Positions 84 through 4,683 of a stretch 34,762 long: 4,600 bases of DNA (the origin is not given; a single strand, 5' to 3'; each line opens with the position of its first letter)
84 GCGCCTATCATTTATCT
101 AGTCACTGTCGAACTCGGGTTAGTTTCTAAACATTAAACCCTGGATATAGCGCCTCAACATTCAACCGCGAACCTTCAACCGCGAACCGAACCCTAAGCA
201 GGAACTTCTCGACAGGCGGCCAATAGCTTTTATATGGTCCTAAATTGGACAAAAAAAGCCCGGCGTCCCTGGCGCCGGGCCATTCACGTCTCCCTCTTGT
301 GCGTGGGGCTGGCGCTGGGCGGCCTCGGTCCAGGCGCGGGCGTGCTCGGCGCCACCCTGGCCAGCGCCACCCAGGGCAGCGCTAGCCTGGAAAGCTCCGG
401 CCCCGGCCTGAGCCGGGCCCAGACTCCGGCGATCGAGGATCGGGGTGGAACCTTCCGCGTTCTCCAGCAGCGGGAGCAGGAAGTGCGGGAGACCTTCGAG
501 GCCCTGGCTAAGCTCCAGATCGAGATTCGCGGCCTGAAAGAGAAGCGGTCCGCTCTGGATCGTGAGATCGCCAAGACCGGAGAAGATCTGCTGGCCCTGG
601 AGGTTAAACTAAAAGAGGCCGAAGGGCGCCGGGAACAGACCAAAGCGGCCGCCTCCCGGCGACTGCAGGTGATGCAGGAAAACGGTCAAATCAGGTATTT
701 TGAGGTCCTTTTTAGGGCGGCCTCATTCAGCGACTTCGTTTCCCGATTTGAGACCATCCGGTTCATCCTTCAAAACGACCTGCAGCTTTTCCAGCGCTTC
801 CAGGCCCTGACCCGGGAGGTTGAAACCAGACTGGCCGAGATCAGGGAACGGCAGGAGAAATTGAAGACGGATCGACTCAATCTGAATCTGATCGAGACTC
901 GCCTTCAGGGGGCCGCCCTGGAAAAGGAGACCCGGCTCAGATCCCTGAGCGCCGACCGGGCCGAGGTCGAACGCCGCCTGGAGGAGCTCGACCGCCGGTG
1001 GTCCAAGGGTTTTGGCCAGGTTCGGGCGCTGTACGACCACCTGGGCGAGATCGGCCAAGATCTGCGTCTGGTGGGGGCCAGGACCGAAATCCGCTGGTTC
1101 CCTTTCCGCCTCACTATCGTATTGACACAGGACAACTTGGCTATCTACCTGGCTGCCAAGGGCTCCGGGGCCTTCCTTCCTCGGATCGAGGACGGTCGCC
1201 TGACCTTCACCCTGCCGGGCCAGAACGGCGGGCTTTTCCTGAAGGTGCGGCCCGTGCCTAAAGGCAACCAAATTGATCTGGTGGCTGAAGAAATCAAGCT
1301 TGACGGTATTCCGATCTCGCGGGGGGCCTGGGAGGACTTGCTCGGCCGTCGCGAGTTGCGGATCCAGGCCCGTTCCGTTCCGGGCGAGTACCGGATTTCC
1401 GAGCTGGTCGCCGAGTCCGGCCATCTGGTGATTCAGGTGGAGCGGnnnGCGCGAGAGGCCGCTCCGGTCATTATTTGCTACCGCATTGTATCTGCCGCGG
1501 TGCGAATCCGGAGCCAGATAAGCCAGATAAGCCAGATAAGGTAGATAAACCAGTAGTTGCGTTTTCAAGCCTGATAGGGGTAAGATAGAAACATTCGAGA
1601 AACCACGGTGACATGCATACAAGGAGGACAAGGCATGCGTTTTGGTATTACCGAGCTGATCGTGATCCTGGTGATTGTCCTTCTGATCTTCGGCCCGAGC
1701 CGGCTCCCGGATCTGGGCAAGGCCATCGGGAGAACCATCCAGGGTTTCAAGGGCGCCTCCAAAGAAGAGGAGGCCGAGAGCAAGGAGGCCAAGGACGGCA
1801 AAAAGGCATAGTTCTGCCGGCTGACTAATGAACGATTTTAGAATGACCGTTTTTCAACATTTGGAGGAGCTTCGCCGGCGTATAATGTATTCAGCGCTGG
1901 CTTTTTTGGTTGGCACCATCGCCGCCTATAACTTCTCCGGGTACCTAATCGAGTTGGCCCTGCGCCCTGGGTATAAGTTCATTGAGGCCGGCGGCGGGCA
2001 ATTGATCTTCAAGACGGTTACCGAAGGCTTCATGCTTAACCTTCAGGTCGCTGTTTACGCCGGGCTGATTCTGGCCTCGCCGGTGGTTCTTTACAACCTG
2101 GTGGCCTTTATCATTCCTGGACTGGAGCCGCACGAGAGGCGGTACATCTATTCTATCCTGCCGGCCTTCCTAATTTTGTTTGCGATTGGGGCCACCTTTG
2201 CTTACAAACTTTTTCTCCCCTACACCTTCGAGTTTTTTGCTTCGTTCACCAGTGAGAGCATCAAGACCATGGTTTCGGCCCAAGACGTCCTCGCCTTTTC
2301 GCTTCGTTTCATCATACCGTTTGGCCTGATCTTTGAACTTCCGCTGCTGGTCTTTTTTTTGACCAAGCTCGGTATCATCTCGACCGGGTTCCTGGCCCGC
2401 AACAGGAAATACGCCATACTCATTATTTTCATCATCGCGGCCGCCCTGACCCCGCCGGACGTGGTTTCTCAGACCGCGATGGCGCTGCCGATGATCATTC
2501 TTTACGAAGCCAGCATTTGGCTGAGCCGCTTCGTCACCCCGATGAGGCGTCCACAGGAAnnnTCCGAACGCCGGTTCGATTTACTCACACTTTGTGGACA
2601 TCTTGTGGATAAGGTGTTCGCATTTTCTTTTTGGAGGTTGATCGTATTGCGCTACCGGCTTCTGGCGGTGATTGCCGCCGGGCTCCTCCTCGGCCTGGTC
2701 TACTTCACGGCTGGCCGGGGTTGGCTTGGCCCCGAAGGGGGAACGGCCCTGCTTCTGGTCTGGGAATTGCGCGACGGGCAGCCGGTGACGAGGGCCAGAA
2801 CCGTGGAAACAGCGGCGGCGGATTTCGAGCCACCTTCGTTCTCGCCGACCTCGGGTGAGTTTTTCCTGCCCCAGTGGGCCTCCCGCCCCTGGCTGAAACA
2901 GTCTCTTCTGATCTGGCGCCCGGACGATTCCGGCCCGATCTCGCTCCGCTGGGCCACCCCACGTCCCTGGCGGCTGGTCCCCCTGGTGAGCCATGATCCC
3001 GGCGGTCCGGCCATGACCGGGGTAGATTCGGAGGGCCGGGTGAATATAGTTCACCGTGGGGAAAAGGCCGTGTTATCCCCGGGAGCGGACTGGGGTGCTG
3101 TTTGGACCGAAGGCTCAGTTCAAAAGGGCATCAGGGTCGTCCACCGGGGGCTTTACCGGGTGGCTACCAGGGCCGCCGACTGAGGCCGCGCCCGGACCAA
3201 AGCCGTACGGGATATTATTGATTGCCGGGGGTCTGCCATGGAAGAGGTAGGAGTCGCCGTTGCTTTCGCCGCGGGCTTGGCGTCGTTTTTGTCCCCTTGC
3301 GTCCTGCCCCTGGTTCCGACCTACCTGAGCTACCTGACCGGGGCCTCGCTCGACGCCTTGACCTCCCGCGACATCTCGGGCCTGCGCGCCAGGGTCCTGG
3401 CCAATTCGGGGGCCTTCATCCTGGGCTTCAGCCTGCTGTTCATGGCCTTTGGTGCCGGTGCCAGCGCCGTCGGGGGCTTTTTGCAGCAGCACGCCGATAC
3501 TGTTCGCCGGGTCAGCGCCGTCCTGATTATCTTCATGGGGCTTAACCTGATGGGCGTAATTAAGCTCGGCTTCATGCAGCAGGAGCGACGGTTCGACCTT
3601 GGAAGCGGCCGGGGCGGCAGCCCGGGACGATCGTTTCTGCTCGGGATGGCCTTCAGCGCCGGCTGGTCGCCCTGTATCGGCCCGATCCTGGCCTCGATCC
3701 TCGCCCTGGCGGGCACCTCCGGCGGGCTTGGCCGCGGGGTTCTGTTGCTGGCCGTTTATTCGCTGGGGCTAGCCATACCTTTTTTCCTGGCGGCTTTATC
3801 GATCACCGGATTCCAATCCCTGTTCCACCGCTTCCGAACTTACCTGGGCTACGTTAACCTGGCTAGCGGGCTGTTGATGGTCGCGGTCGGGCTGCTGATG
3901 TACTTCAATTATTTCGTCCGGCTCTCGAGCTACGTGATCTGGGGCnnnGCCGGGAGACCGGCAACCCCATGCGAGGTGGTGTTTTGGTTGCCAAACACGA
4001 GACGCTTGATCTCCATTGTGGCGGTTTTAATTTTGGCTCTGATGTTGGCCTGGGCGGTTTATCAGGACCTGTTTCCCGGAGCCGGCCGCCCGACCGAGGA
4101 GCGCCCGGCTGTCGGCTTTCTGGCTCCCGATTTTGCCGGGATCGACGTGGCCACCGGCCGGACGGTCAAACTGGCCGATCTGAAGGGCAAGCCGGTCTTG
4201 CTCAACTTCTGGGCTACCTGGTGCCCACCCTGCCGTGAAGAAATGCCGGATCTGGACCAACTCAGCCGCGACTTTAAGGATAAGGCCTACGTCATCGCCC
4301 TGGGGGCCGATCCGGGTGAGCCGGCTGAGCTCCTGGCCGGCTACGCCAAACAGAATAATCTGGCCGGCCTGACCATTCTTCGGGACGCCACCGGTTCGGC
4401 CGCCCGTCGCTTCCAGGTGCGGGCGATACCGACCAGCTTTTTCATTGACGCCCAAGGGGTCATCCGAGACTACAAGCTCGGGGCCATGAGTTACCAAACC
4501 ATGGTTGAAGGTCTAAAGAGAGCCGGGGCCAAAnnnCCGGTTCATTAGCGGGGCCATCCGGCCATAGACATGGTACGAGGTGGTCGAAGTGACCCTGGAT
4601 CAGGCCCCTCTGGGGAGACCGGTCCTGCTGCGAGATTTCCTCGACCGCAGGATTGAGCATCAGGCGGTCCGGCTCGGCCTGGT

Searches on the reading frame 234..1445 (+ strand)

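Call 6: search_protein_families(library=pfam, proteins=[window:234-1445:+], max_evalue=0.001)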
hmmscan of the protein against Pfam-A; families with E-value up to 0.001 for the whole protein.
window:234-1445:+ (404 aa): 1 family
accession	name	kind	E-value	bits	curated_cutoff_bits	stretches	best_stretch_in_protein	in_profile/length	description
PF24568.1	CC_PcsB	-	2.6e-10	40.4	27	1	132-198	7-74/75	Peptidoglycan hydrolase PcsB, coiled-coil domain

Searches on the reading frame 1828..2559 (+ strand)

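Call 6: search_protein_families(library=pfam, proteins=[window:1828-2559:+], max_evalue=0.001)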
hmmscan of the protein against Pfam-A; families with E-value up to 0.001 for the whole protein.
window:1828-2559:+ (244 aa): 1 family
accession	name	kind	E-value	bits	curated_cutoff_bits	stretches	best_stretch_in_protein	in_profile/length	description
PF00902.23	TatC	-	2.3e-65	220.7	25.1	1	10-221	1-208/208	Sec-independent protein translocase protein (TatC)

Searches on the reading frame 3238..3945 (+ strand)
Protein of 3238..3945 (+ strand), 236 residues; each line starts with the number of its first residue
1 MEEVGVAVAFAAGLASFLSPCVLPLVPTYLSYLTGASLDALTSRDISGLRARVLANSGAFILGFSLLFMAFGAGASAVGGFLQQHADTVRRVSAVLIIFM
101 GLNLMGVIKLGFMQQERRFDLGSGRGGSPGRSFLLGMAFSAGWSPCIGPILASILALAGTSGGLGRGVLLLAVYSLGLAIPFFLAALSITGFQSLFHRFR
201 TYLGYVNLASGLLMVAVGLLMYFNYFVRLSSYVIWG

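Call 6: search_protein_families(library=pfam, proteins=[window:3238-3945:+], max_evalue=0.001)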
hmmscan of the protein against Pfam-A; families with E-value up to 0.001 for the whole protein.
window:3238-3945:+ (236 aa): 1 family
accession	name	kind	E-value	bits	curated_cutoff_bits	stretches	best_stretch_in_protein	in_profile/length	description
PF02683.22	DsbD_TM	-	5.4e-16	59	27.1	1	6-221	5-214/219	Cytochrome C biogenesis protein transmembrane domain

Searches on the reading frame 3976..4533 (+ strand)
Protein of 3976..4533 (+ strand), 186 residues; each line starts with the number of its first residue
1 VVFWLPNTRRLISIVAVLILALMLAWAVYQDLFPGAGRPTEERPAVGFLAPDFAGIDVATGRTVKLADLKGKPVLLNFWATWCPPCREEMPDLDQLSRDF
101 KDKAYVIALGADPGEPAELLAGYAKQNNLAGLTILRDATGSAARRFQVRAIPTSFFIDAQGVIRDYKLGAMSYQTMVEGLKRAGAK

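Call 6: search_protein_families(library=pfam, proteins=[window:3976-4533:+], max_evalue=0.001)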
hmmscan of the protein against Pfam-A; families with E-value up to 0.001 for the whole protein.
window:3976-4533:+ (186 aa): 5 families
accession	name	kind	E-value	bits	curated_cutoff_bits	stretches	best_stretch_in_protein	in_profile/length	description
PF00578.27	AhpC-TSA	-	4.5e-24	85.2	26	1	47-165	2-123/124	AhpC/TSA family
PF08534.16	Redoxin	-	5.7e-21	75.3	26.6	1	46-173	2-138/148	Redoxin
PF13905.12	Thioredoxin_8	-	9e-11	42.4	27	1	71-161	1-92/94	Thioredoxin-like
PF00085.26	Thioredoxin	-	3.7e-10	40.2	23.5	1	71-112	18-59/103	Thioredoxin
PF13098.12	Thioredoxin_2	-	2.8e-09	37.7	27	1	69-176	3-100/104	Thioredoxin-like domain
